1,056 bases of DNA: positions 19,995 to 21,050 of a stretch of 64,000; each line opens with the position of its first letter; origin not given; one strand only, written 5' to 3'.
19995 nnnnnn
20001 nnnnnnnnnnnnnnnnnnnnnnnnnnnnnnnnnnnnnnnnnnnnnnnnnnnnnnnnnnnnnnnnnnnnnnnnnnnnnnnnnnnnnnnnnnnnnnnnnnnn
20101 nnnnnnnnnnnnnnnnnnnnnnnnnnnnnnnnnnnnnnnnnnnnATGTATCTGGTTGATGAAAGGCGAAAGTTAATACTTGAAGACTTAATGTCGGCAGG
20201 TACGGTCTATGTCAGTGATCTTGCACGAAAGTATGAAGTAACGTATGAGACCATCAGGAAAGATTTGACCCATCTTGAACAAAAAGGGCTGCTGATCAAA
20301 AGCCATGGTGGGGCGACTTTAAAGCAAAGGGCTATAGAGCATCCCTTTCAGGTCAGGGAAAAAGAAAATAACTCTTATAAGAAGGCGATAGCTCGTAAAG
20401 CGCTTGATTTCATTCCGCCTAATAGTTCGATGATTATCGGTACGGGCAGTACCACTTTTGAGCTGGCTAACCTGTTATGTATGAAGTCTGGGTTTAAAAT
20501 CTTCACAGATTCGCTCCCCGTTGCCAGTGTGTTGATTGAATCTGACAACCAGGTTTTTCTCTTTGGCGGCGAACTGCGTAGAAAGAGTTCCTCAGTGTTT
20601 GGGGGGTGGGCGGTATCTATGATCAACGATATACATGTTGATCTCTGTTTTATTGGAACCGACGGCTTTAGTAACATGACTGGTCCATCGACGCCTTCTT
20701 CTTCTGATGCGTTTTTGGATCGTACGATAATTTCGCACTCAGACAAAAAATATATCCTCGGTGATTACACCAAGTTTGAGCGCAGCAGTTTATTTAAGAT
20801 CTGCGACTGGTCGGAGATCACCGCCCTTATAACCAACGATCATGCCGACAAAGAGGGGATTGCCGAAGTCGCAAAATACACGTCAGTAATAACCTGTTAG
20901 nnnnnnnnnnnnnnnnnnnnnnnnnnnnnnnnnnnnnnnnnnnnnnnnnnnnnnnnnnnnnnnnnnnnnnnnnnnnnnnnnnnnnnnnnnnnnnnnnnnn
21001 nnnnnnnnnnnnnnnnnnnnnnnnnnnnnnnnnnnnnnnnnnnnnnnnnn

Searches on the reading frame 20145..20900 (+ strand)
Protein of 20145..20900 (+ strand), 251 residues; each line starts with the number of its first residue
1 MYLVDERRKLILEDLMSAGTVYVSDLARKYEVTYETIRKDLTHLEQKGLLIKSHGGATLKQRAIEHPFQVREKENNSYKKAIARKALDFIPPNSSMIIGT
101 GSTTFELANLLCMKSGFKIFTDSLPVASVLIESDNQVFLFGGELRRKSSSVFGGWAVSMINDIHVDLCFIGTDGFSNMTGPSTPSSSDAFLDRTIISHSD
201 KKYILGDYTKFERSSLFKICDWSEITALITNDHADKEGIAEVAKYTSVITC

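Call 5: search_protein_families(proteins=[window:20145-20900:+], library=ncbifam)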
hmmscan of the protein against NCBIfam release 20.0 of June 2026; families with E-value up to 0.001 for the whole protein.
window:20145-20900:+ (251 aa): 14 families
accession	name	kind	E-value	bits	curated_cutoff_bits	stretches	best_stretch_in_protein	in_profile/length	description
NF040755.1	AgaR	equivalog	3.2e-50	170.7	260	1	5-243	5-247/256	transcriptional repressor AgaR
NF007316.0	PRK09802.1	equivalog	5.4e-47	160.2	351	1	5-240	16-255/269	DeoR family transcriptional regulator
NF041397.1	TranRegGlpR_Halo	equivalog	3.4e-45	154.6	300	1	5-238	4-238/253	HTH-type transcriptional regulator GlpR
NF007753.1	PRK10434.1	equivalog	1.8e-39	135.8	350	1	5-240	4-241/253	glucitol operon DNA-binding transcriptional repressor SrlR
NF040890.1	trans_reg_YgbI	equivalog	7.5e-32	110.8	400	1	6-235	5-235/253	DNA-binding transcriptional repressor YgbI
NF008154.0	PRK10906.1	equivalog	2.5e-27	95.8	331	1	7-242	6-241/252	DeoR/GlpR family transcriptional regulator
NF007720.0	PRK10411.1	equivalog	3.4e-27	95.3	259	1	6-235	4-236/243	L-fucose operon activator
NF040887.2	trans_reg_YciT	exception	3.5e-27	95.6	450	1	6-241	3-235/246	DNA-binding transcriptional regulator YciT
NF010034.0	PRK13509.1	equivalog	6.9e-25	87.9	244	1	6-243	5-242/251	HTH-type transcriptional regulator UlaR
NF007961.0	PRK10681.1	equivalog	1.6e-09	37.6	244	1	5-239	6-240/252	DNA-binding transcriptional repressor DeoR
TIGR01884.1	cas_HTH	subfamily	3.1e-06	26.7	60.2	1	5-52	141-188/202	CRISPR-associated CARF protein Csa3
TIGR02404.1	trehalos_R_Bsub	equivalog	8e-05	22.4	211.95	1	25-76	29-84/233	trehalose operon repressor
NF033788.1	HTH_metalloreg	subfamily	0.00013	21.7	55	1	3-56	8-61/77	metalloregulator ArsR/SmtB family transcription factor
NF007001.0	PRK09464.1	equivalog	0.00027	20.6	330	1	7-66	19-80/254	pyruvate dehydrogenase complex transcriptional repressor PdhR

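Call 14: find_related_loci(query=window:20145-20897:+, collection=genome_contigs, flank=6000)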
Query window:20145-20897:+ (251 aa) in genome_contigs; peptide patterns used: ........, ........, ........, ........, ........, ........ (x = any residue, [..] = any of these).
49 stretches matched a pattern; 12 encode a relative of the query (tblastn E <= 1e-3); 11 distinct loci.
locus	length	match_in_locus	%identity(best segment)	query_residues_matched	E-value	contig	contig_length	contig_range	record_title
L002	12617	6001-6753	93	1-251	5e-162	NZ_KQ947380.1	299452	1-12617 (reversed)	Entomohabitans teleogrylli strain SCU-B244 scaffold6, whole genome shotgun sequence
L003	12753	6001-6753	89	1-251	8e-157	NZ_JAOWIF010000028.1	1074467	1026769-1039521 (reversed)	Citrobacter sp. Cu233 218, whole genome shotgun sequence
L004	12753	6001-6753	89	1-251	2e-156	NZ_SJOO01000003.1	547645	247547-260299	Enterobacter wuhouensis strain WCHEW120002 3, whole genome shotgun sequence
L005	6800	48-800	88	1-251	8e-155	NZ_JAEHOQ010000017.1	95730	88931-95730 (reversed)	Proteus vulgaris strain PR00166 PR00166_c0017, whole genome shotgun sequence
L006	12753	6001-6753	82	1-251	2e-144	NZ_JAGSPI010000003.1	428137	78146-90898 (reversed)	Providencia vermicola strain DSM 17385 Scaffold03, whole genome shotgun sequence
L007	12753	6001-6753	89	1-251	6e-157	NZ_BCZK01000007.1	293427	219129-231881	Klebsiella oxytoca NBRC 105695, whole genome shotgun sequence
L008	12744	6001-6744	62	1-248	7e-107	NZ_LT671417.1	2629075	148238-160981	Thermophilibacter provencensis strain Marseille-P2912T, whole genome shotgun sequence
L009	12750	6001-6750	66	3-251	6e-103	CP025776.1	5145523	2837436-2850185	Enterobacter sp. EA-1 chromosome, complete genome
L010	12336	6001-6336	79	140-251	8e-58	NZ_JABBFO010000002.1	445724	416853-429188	Rosenbergiella australiborealis strain CdVSA20.1 NODE_2_length_445724_cov_45.715342, whole genome shotgun sequence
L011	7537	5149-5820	31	7-232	2e-24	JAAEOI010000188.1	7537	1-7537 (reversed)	MAG: Bacteroidetes bacterium isolate Cca_3 CcaG_CONTIG1177098, whole genome shotgun sequence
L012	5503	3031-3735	30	6-234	4e-24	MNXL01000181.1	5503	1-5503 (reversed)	MAG: Anaerolineae bacterium CG2_30_64_16 cg2_3.0_scaffold_15553_c, whole genome shotgun sequence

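Call 23: find_homologous_proteins(query=window:20145-20897:+, max_evalue=1e-40)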
Query window:20145-20897:+ (251 aa): 148 proteins with E <= 1e-40 among 662 candidates; the best 120 are listed.
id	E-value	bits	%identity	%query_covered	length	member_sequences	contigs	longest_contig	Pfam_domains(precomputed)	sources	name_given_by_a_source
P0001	1.2e-160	550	99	100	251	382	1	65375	PF08279.19,PF00455.29,PF08220.19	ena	-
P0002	1.8e-147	507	89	100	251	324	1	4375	PF08279.19,PF00455.29,PF08220.19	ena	-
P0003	3.6e-138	477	84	100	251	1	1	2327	PF00455.29,PF08220.19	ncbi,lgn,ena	-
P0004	9.5e-137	472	82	100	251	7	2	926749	PF00455.29,PF08220.19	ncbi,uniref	ncbi:DeoR/GlpR family DNA-binding transcription regulator [Providencia manganoxydans]|uniref:DeoR/Gl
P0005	2.0e-132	458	80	100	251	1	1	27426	PF08279.19,PF00455.29,PF08220.19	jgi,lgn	-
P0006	8.1e-127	440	100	80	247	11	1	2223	PF08279.19,PF00455.29,PF08220.19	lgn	-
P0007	1.4e-126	439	78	99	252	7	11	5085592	PF08279.19,PF00455.29,PF08220.19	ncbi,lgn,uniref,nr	ncbi:DeoR/GlpR family DNA-binding transcription regulator [Cedecea neteri]|uniref:DeoR/GlpR family D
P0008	2.2e-126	438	80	99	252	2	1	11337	PF00455.29,PF08220.19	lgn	-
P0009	2.9e-126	438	78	100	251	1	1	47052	PF00455.29,PF08220.19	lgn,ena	-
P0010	4.7e-123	427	76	100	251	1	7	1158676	PF08279.19,PF00455.29,PF08220.19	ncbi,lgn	-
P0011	4.3e-121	421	74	94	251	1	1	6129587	PF08279.19,PF00455.29,PF08220.19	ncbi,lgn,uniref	ncbi:DeoR/GlpR family DNA-binding transcription regulator [Paenibacillus sp. 8b26]|uniref:DeoR/GlpR 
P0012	3.7e-120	418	79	100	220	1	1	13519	PF00455.29,PF08220.19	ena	-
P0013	9.0e-120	416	75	100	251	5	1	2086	PF08279.19,PF00455.29,PF08220.19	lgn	-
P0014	1.1e-119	416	74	100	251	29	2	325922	PF08279.19,PF00455.29,PF08220.19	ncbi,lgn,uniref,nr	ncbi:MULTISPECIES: DeoR/GlpR family DNA-binding transcription regulator [unclassified Gilliamella]|u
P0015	1.7e-119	416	75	100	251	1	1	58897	PF08279.19,PF00455.29,PF08220.19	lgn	-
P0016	6.1e-119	414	74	100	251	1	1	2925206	PF08279.19,PF00455.29,PF08220.19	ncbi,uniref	ncbi:DeoR/GlpR family DNA-binding transcription regulator [Orbus mooreae]|uniref:DeoR/GlpR family DN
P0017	1.1e-118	413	73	100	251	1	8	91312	PF08279.19,PF00455.29,PF08220.19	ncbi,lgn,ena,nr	ncbi:MAG: DeoR/GlpR transcriptional regulator [Gilliamella sp.]|nr:DeoR/GlpR transcriptional regulat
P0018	3.1e-118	411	73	100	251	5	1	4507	PF08279.19,PF00455.29,PF08220.19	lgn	-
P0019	5.4e-118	411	73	99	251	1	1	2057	PF08279.19,PF00455.29,PF08220.19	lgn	-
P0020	5.8e-118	411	73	100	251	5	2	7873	PF08279.19,PF00455.29,PF08220.19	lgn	-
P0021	5.9e-118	411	74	100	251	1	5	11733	PF08279.19,PF00455.29,PF08220.19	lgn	-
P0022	6.6e-118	410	73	100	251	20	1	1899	PF08279.19,PF00455.29,PF08220.19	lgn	-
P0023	1.1e-116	406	72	94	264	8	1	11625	PF08279.19,PF00455.29,PF08220.19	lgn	-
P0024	2.3e-116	405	73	100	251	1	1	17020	PF08279.19,PF00455.29,PF08220.19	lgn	-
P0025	2.5e-116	405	73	100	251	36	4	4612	PF08279.19,PF00455.29,PF08220.19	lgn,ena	-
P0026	3.6e-116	405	72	94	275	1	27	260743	PF08279.19,PF00455.29,PF08220.19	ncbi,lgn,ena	-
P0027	3.6e-116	405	72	94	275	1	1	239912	PF08279.19,PF00455.29,PF08220.19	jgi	-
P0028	4.0e-116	405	73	100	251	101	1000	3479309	PF08279.19,PF00455.29,PF08220.19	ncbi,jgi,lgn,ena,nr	ncbi:DeoR/GlpR family DNA-binding transcription regulator [Enterococcus faecalis]|jgi:DeoR family tr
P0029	4.8e-116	404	73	94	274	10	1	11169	PF08279.19,PF00455.29,PF08220.19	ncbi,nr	ncbi:MAG: DeoR/GlpR family DNA-binding transcription regulator, partial [Enterococcus sp.]|nr:DeoR/G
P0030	4.9e-116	404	73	100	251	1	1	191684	PF08279.19,PF00455.29,PF08220.19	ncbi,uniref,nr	ncbi:DeoR/GlpR family DNA-binding transcription regulator [Gilliamella sp. Pas-s25]|uniref:DeoR/GlpR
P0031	6.1e-116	404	72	99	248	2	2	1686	PF08279.19,PF00455.29,PF08220.19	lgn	-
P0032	2.1e-115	402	72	100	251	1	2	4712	PF08279.19,PF00455.29,PF08220.19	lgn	-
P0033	4.1e-115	401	72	100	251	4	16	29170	PF08279.19,PF00455.29,PF08220.19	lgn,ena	-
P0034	4.2e-115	401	73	99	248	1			PF08279.19,PF00455.29,PF08220.19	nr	nr:DeoR/GlpR family DNA-binding transcription regulator [Gilliamella sp. Pas-s25]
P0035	4.5e-115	401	72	100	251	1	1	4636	PF08279.19,PF00455.29,PF08220.19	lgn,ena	-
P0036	1.2e-114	400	71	100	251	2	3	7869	PF08279.19,PF00455.29,PF08220.19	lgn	-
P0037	2.7e-114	399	72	99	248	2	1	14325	PF08279.19,PF00455.29,PF08220.19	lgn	-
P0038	2.7e-114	399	72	99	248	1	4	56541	PF08279.19,PF00455.29,PF08220.19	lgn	-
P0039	9.3e-114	397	72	93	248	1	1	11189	PF08279.19,PF00455.29,PF08220.19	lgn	-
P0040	1.7e-113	396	71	100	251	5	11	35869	PF08279.19,PF00455.29,PF08220.19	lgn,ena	-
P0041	3.6e-113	395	72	100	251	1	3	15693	PF08279.19,PF00455.29,PF08220.19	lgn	-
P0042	5.0e-113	394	71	100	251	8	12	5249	PF08279.19,PF00455.29,PF08220.19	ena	-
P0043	1.2e-112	393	71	100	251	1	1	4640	PF08279.19,PF00455.29,PF08220.19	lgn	-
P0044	4.8e-111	388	72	99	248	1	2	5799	PF00455.29,PF08220.19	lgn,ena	-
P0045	6.4e-111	388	69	100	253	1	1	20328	PF00455.29,PF08220.19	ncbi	ncbi:TPA: DeoR/GlpR family DNA-binding transcription regulator [Vibrio cholerae]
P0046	1.2e-109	383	69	99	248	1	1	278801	PF08279.19,PF00455.29,PF08220.19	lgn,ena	-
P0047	2.3e-109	382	70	99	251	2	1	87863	PF08279.19,PF00455.29,PF08220.19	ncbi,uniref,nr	ncbi:DeoR/GlpR family DNA-binding transcription regulator [Paenibacillus maysiensis]|uniref:DeoR/Glp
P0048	1.8e-107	376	68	100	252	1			PF08279.19,PF00455.29,PF08220.19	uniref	uniref:DeoR/GlpR family DNA-binding transcription regulator n=1 Tax=Candidatus Enterococcus willemsi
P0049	5.0e-107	375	68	99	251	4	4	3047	PF08279.19,PF00455.29,PF08220.19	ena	-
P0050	1.6e-106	373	68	100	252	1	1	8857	PF08279.19,PF00455.29,PF08220.19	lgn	-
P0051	7.9e-106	371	67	99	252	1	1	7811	PF08279.19,PF00455.29,PF00392.28,PF08220.19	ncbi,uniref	ncbi:DeoR/GlpR family DNA-binding transcription regulator [Floccifex sp.]|uniref:DeoR/GlpR family DN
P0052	4.9e-105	368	65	100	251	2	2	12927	PF08279.19,PF00455.29,PF08220.19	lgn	-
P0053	6.1e-105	368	66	100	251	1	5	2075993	PF08279.19,PF00455.29,PF08220.19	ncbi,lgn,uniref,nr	ncbi:DeoR/GlpR family DNA-binding transcription regulator [Streptococcus suis]|uniref:DeoR/GlpR fami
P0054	9.4e-104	364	65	100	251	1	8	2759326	PF08279.19,PF00455.29,PF08220.19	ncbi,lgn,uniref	ncbi:DeoR/GlpR family DNA-binding transcription regulator [Companilactobacillus paralimentarius]|uni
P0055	4.3e-103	362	65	100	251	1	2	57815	PF08279.19,PF00455.29,PF08220.19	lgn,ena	-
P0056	5.4e-103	362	73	90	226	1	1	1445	PF00455.29,PF08220.19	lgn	-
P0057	1.0e-100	354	62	100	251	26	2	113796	PF08279.19,PF00455.29,PF08220.19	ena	-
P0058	1.6e-100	354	64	98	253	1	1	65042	PF08279.19,PF00455.29,PF08220.19,PF25213.2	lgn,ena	-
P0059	1.7e-100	353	68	100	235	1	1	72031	PF08279.19,PF00455.29,PF08220.19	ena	-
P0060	1.9e-100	353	63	99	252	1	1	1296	PF08279.19,PF00455.29,PF08220.19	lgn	-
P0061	6.2e-100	352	65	98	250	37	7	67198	PF08279.19,PF00455.29,PF08220.19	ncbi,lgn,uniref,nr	ncbi:DeoR/GlpR family DNA-binding transcription regulator [Streptococcus sp. HMSC034E12]|uniref:DeoR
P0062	6.7e-100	351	63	100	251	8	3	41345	PF08279.19,PF00455.29,PF00392.28,PF08220.19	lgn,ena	-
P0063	1.6e-99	350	67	100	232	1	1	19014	PF08279.19,PF00455.29,PF08220.19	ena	-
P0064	1.8e-99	350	61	100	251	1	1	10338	PF08279.19,PF00455.29,PF08220.19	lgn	-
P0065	1.9e-99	350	64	98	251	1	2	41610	PF08279.19,PF00455.29,PF00392.28,PF08220.19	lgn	-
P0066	2.2e-99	350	64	98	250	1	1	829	PF13412.13,PF08279.19,PF00455.29,PF01022.27,PF08220.19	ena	-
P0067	1.3e-98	347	63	99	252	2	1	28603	PF08279.19,PF00455.29,PF08220.19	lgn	-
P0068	1.1e-97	344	62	99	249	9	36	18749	PF08279.19,PF00455.29,PF08220.19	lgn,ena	-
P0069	2.3e-97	343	61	100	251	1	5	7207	PF08279.19,PF00455.29,PF08220.19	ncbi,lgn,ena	-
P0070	2.7e-97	343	61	99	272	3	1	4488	PF08279.19,PF00455.29,PF08220.19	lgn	-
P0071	3.1e-97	343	61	100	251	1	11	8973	PF08279.19,PF00455.29,PF08220.19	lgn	-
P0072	3.9e-97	342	64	94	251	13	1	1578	PF08279.19,PF00455.29,PF08220.19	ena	-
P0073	4.4e-97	342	60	100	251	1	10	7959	PF08279.19,PF00455.29,PF08220.19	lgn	-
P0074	4.8e-97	342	63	98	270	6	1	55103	PF08279.19,PF00455.29,PF08220.19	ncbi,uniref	ncbi:DeoR/GlpR family DNA-binding transcription regulator [Streptococcus sp. H49]|uniref:DeoR/GlpR f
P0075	2.8e-96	340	62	99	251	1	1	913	PF08279.19,PF00455.29,PF08220.19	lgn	-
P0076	3.6e-96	339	59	100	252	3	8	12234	PF08279.19,PF00455.29,PF08220.19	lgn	-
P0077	4.0e-96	339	59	100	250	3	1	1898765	PF08279.19,PF00455.29,PF08220.19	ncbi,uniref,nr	ncbi:DeoR/GlpR family DNA-binding transcription regulator [Lactobacillus sp. ESL0681]|uniref:DeoR/Gl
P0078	8.0e-96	338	61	99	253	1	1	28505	PF08279.19,PF00455.29,PF08220.19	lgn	-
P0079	3.1e-95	336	62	98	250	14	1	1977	PF08279.19,PF00455.29,PF08220.19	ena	-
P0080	3.8e-95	336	62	99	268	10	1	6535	PF08279.19,PF00455.29,PF08220.19,PF25213.2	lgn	-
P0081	5.3e-95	335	60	100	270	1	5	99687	PF08279.19,PF00455.29,PF00392.28,PF08220.19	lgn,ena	-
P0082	1.1e-94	334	62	93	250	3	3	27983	PF08279.19,PF00455.29,PF08220.19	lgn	-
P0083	1.6e-94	334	61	99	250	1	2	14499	PF08279.19,PF00455.29,PF00392.28,PF08220.19,PF25213.2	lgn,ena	-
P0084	3.1e-94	333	63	99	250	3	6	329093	PF08279.19,PF00455.29,PF00392.28,PF08220.19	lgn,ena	-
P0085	3.1e-94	333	59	100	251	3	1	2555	PF08279.19,PF00455.29,PF08220.19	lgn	-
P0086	4.2e-94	333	65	93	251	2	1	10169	PF08279.19,PF00455.29,PF08220.19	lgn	-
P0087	1.5e-92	327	61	98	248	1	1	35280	PF08279.19,PF25212.3,PF00455.29,PF08220.19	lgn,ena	-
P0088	3.9e-92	326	61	98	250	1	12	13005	PF08279.19,PF00455.29,PF01022.27,PF08220.19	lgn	-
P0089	7.9e-91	322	57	100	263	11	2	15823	PF00455.29,PF08220.19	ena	-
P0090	4.3e-90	319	95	62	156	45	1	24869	PF00455.29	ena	-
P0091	4.0e-89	316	56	98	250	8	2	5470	PF08279.19,PF00455.29,PF08220.19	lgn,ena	-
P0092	1.5e-86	308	57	100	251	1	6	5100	PF08279.19,PF00455.29,PF00392.28,PF08220.19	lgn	-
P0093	1.0e-85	305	57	100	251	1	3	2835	PF08279.19,PF00455.29,PF00392.28,PF08220.19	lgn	-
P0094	1.0e-85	305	58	98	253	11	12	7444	PF08279.19,PF00455.29,PF00392.28,PF08220.19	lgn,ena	-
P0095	1.3e-84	301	56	100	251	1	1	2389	PF08279.19,PF00455.29,PF00392.28,PF08220.19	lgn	-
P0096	3.7e-84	300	55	98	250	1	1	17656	PF08279.19,PF00455.29,PF08220.19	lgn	-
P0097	4.2e-84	300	59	95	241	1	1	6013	PF08279.19,PF00455.29,PF08220.19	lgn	-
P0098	3.3e-82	294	91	61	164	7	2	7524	PF08279.19,PF00455.29,PF08220.19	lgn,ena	-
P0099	3.7e-80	287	72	72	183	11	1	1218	PF00455.29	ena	-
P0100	6.1e-80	286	69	76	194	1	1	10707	PF00455.29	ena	-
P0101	1.0e-79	285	86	61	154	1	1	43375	PF00455.29,PF08220.19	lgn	-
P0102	1.2e-78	282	58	91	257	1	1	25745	PF08279.19,PF00455.29,PF08220.19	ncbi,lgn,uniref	ncbi:DeoR/GlpR family DNA-binding transcription regulator (plasmid) [Staphylococcus pseudoxylosus]|u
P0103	1.1e-77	279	52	99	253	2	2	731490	PF08279.19,PF00455.29,PF08220.19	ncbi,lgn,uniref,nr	ncbi:DeoR/GlpR transcriptional regulator [Bombilactobacillus bombi]|uniref:DeoR/GlpR transcriptional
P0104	1.5e-77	278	52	99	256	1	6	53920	PF08279.19,PF00455.29,PF08220.19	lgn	-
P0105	7.7e-77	276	52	93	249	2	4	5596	PF08279.19,PF00455.29,PF08220.19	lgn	-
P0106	5.4e-75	270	64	76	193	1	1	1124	PF00455.29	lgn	-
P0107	3.3e-71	258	78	63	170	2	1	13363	PF00455.29,PF08220.19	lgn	-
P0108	7.6e-69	250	84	56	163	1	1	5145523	PF08279.19,PF00455.29,PF08220.19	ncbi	-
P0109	2.7e-66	241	69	62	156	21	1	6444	PF00455.29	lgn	-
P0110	1.5e-64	236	75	55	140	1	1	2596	PF00455.29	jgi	-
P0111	8.5e-60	220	67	58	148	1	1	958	PF00455.29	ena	-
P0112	4.8e-58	214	42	98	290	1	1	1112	PF08279.19,PF00455.29,PF08220.19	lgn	-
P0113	5.5e-58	214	42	99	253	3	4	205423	PF08279.19,PF00455.29,PF08220.19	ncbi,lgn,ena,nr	ncbi:MAG: DeoR/GlpR transcriptional regulator [Lachnospiraceae bacterium]|nr:DeoR/GlpR transcription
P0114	7.1e-58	214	68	58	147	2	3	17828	PF00455.29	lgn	-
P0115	5.1e-57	211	42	98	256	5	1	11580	PF08279.19,PF00455.29,PF08220.19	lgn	-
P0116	1.0e-56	210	41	98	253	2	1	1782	PF08279.19,PF00455.29,PF08220.19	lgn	-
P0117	2.2e-56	209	41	98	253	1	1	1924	PF08279.19,PF00455.29,PF08220.19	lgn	-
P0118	2.4e-56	209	41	99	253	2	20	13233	PF08279.19,PF00455.29,PF08220.19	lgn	-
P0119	4.6e-56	208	43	92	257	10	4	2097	PF08279.19,PF00455.29,PF08220.19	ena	-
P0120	7.0e-56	207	41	98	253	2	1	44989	PF08279.19,PF00455.29,PF08220.19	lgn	-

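Call 24: find_encoding_contigs(protein=P0028, flank=4000, max_places=1)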
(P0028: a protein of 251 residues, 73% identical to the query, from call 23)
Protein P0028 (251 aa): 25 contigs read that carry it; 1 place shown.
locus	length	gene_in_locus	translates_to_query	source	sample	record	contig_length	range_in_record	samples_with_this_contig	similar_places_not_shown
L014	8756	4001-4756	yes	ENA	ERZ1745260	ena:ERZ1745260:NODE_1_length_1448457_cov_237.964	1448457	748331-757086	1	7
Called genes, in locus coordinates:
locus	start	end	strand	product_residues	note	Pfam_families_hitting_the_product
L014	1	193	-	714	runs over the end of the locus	PF05043:Mga, PF00874:PRD, PF00359:PTS_EIIA_2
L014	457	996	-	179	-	PF13580:SIS_2 (faint), PF01380:SIS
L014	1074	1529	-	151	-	PF00359:PTS_EIIA_2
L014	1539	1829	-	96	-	PF02302:PTS_IIB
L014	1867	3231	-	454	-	PF03611:EIIC-GAT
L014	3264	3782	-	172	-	PF02502:LacAB_rpiB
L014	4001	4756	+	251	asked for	PF08220:HTH_DeoR, PF08279:HTH_11 (weak), PF00455:DeoRC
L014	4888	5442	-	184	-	PF13580:SIS_2 (faint), PF01380:SIS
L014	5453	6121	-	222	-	PF00834:Ribul_P_3_epim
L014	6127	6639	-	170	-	PF01894:YjbQ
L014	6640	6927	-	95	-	PF02302:PTS_IIB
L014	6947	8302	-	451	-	PF03611:EIIC-GAT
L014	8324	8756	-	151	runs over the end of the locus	PF00359:PTS_EIIA_2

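Call 25: find_encoding_contigs(protein=P0011, flank=4000, max_places=1)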
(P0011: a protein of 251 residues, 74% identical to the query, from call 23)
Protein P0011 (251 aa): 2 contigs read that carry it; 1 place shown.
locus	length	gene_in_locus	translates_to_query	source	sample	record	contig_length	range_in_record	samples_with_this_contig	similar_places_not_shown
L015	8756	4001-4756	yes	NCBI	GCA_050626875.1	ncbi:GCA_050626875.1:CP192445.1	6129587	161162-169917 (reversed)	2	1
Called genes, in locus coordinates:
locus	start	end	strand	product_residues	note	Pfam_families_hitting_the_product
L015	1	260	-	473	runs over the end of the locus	PF08220:HTH_DeoR (faint), PF08279:HTH_11 (weak), PF09182:PuR_N (faint), PF05043:Mga (weak), PF00874:PRD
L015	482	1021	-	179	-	PF13580:SIS_2 (faint), PF01380:SIS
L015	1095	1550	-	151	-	PF00359:PTS_EIIA_2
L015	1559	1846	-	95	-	PF02302:PTS_IIB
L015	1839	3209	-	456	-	PF03611:EIIC-GAT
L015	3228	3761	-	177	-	PF02502:LacAB_rpiB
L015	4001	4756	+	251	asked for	PF08220:HTH_DeoR, PF08279:HTH_11 (weak), PF00455:DeoRC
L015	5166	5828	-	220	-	PF00015:MCPsignal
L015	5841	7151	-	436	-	PF02743:dCache_1, PF17201:Cache_3-Cache_2, PF08269:dCache_2 (weak), PF00672:HAMP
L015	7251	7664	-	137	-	PF07690:MFS_1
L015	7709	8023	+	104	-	PF13340:DUF4096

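Call 26: find_encoding_contigs(protein=P0014, flank=4000, max_places=1)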
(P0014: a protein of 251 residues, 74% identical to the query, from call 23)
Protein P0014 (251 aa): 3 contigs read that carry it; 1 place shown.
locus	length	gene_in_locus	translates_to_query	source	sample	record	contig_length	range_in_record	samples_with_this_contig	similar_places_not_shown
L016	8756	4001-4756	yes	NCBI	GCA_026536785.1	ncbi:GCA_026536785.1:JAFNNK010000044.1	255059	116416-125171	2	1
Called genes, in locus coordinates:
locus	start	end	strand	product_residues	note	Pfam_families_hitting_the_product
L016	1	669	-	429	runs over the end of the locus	PF03611:EIIC-GAT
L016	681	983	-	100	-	PF02302:PTS_IIB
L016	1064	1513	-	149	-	PF00359:PTS_EIIA_2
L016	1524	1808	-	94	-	PF02302:PTS_IIB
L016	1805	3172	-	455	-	PF03611:EIIC-GAT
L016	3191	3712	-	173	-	PF02502:LacAB_rpiB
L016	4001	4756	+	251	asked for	PF08220:HTH_DeoR, PF08279:HTH_11 (weak), PF00455:DeoRC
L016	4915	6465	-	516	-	PF07732:Cu-oxidase_3, PF07731:Cu-oxidase_2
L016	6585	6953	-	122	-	-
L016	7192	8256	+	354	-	PF13528:Glyco_trans_1_3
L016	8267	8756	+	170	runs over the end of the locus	PF00186:DHFR_1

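Call 27: find_encoding_contigs(protein=P0045, flank=4000, max_places=1)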
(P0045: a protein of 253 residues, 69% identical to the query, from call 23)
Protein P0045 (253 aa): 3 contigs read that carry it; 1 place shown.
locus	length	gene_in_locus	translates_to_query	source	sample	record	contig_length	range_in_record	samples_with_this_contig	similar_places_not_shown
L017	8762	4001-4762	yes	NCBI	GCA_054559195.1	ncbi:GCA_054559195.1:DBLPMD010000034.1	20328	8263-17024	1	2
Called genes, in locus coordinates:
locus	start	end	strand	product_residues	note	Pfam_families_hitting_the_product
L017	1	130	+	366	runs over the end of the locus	PF00589:Phage_integrase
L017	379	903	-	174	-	PF01380:SIS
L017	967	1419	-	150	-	PF00359:PTS_EIIA_2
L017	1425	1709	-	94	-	PF02302:PTS_IIB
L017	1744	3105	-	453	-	PF03611:EIIC-GAT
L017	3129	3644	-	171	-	PF02502:LacAB_rpiB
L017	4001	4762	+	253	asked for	PF08220:HTH_DeoR, PF00455:DeoRC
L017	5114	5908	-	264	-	PF08282:Hydrolase_3, PF05116:S6PP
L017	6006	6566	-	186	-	PF01380:SIS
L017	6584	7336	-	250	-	PF00106:adh_short, PF08659:KR, PF23441:SDR, PF13561:adh_short_C2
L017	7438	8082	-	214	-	PF00834:Ribul_P_3_epim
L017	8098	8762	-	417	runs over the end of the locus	PF03611:EIIC-GAT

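Call 28: find_encoding_contigs(protein=P0053, flank=3000, max_places=1)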
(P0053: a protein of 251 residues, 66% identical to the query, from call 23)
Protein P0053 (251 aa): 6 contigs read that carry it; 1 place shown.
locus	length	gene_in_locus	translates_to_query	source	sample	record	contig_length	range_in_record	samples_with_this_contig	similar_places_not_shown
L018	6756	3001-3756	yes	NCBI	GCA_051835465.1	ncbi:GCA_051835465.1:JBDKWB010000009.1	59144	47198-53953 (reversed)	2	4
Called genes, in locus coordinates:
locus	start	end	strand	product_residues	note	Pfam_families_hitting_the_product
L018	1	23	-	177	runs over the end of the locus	PF01380:SIS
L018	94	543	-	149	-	PF00359:PTS_EIIA_2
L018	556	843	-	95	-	PF02302:PTS_IIB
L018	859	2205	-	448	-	PF03611:EIIC-GAT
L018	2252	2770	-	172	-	PF02502:LacAB_rpiB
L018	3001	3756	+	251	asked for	PF08220:HTH_DeoR, PF08279:HTH_11 (weak), PF00455:DeoRC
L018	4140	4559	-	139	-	PF01029:NusB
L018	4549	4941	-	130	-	PF03780:Asp23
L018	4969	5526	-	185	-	PF08207:EFP_N, PF01132:EFP, PF09285:Elong-fact-P_C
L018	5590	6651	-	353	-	PF01321:Creatinase_N, PF00557:Peptidase_M24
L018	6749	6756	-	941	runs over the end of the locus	PF00005:ABC_tran (faint), PF02463:SMC_N (faint), PF03193:RsgA_GTPase (faint), PF13191:AAA_16 (faint), PF13304:AAA_21 (faint), PF13401:AAA_22 (faint), PF17760:UvrA_inter, PF17755:UvrA_DNA-bind, +4 more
